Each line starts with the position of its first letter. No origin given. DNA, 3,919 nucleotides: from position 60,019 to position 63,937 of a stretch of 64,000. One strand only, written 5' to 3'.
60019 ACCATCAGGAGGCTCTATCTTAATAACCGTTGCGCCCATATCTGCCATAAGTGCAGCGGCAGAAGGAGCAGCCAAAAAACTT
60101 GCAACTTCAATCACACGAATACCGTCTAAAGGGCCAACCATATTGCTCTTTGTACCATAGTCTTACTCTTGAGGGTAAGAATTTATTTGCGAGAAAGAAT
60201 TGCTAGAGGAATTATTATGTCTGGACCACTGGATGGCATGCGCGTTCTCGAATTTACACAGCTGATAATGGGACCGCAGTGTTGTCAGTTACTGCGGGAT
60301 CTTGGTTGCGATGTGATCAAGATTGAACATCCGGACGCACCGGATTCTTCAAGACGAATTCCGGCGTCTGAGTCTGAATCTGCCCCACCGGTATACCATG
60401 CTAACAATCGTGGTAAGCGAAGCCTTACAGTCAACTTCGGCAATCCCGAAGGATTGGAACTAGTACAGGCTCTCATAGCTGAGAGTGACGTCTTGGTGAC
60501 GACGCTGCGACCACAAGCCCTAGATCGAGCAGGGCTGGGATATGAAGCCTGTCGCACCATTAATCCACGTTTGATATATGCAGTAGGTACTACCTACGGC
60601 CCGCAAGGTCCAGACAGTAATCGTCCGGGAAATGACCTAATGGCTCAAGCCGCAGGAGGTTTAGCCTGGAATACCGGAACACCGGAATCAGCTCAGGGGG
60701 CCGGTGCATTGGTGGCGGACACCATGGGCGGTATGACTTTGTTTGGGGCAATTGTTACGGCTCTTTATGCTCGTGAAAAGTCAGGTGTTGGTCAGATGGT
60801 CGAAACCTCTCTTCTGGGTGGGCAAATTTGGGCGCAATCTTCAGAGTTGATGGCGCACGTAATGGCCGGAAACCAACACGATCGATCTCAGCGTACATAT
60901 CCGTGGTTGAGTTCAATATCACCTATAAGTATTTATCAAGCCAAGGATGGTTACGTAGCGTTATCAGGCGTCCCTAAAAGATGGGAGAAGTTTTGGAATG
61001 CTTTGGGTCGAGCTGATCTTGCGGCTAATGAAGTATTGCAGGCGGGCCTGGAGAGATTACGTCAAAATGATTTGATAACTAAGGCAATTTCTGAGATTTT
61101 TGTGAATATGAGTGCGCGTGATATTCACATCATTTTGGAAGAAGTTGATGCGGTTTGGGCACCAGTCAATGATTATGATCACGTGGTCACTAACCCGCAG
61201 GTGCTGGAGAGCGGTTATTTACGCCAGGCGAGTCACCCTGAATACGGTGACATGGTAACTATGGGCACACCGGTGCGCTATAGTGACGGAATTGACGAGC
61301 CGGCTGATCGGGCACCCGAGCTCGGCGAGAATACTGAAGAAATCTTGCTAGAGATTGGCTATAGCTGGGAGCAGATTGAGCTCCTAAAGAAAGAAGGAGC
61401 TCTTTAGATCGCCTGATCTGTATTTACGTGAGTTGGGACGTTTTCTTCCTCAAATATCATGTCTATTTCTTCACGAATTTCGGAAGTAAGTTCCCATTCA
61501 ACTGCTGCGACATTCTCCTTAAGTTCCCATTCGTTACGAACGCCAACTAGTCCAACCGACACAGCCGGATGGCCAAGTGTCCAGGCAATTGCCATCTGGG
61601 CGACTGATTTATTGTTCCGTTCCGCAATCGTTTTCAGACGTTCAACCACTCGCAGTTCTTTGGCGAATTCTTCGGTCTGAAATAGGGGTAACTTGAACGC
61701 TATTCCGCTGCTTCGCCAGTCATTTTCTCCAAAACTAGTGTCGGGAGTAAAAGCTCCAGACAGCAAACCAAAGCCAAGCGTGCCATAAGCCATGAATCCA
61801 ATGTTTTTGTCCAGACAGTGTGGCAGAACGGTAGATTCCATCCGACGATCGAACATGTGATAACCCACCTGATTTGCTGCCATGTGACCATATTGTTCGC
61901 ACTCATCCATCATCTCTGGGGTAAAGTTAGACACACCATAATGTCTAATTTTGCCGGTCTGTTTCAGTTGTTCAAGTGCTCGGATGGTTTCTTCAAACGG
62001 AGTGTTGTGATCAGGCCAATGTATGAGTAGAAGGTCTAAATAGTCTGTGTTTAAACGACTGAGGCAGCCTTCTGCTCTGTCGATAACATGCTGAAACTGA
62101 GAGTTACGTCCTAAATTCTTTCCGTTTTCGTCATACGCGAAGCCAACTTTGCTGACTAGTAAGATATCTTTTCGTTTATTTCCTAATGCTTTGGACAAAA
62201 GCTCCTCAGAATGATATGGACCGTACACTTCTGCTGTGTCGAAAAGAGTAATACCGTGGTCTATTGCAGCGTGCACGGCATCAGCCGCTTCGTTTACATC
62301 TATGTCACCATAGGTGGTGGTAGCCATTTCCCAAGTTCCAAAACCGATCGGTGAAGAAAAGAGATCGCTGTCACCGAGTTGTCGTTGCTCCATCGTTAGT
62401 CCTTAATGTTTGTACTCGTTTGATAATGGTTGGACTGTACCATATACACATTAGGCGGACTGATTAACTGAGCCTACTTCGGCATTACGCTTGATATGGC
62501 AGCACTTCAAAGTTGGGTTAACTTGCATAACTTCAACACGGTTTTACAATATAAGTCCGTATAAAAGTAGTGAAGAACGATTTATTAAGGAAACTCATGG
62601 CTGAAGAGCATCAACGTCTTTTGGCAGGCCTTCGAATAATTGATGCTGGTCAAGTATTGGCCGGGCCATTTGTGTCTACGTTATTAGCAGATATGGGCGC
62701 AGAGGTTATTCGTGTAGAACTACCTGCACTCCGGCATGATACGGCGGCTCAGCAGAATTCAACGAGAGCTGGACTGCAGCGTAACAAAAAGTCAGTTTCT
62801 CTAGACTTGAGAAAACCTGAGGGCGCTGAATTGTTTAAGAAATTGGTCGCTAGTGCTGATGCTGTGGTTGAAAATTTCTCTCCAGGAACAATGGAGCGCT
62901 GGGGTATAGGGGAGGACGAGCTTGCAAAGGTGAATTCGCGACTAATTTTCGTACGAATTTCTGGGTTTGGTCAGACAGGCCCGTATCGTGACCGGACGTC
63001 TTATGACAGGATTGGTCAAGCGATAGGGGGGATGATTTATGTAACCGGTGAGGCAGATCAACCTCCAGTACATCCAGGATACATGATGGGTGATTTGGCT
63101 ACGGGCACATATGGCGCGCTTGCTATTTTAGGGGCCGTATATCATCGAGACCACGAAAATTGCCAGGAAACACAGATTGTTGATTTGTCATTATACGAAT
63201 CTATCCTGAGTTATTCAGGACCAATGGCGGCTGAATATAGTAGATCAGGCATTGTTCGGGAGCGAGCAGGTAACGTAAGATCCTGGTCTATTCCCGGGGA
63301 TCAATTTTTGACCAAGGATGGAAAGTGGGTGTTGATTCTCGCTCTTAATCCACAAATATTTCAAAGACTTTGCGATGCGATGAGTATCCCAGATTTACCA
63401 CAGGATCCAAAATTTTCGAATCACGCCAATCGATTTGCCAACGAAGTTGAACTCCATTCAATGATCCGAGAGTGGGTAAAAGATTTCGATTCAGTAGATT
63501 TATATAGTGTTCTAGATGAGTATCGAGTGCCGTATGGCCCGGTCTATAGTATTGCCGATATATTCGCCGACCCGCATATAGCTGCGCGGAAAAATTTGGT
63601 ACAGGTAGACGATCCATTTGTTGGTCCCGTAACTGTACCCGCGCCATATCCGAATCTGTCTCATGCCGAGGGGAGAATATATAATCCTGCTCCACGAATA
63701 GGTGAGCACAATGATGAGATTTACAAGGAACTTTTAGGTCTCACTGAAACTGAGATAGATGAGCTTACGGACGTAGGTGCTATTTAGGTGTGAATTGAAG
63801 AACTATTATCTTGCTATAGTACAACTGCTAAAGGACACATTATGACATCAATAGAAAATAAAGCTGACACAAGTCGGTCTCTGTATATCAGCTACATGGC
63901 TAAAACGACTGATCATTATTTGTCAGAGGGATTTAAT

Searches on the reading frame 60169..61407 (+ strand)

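Call 9: search_protein_families(library=pfam, proteins=[window:60169-61407:+])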
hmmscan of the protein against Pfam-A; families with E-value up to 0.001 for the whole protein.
window:60169-61407:+ (412 aa): 1 family
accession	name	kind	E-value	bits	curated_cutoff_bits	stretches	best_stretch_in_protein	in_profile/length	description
PF02515.22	CoA_transf_3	-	2.7e-98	329.9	23.3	1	21-389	1-366/366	CoA-transferase family III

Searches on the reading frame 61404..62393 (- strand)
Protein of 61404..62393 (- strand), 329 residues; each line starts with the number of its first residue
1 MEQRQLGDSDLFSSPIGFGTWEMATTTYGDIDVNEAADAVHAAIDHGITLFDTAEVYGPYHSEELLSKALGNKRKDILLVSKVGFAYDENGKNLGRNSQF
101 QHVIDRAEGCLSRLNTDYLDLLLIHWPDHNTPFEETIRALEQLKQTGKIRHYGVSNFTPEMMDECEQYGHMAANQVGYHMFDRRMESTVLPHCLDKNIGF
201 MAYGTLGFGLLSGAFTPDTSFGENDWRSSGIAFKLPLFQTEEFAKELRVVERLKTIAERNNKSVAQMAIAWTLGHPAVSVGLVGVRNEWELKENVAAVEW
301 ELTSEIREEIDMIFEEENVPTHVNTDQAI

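Call 11: search_protein_families(library=pfam, proteins=[window:61404-62393:-])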
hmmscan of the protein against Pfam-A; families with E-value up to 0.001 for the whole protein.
window:61404-62393:- (329 aa): 1 family
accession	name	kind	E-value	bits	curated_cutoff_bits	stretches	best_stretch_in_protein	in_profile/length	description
PF00248.27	Aldo_ket_red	-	2.1e-76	257.2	24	1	15-312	1-288/291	Aldo/keto reductase family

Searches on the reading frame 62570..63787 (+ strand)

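Call 9: search_protein_families(library=pfam, proteins=[window:62570-63787:+])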
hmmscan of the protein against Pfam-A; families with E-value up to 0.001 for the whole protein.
window:62570-63787:+ (405 aa): 1 family
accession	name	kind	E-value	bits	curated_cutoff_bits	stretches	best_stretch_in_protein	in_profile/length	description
PF02515.22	CoA_transf_3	-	2.4e-108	363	23.3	1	18-381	1-366/366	CoA-transferase family III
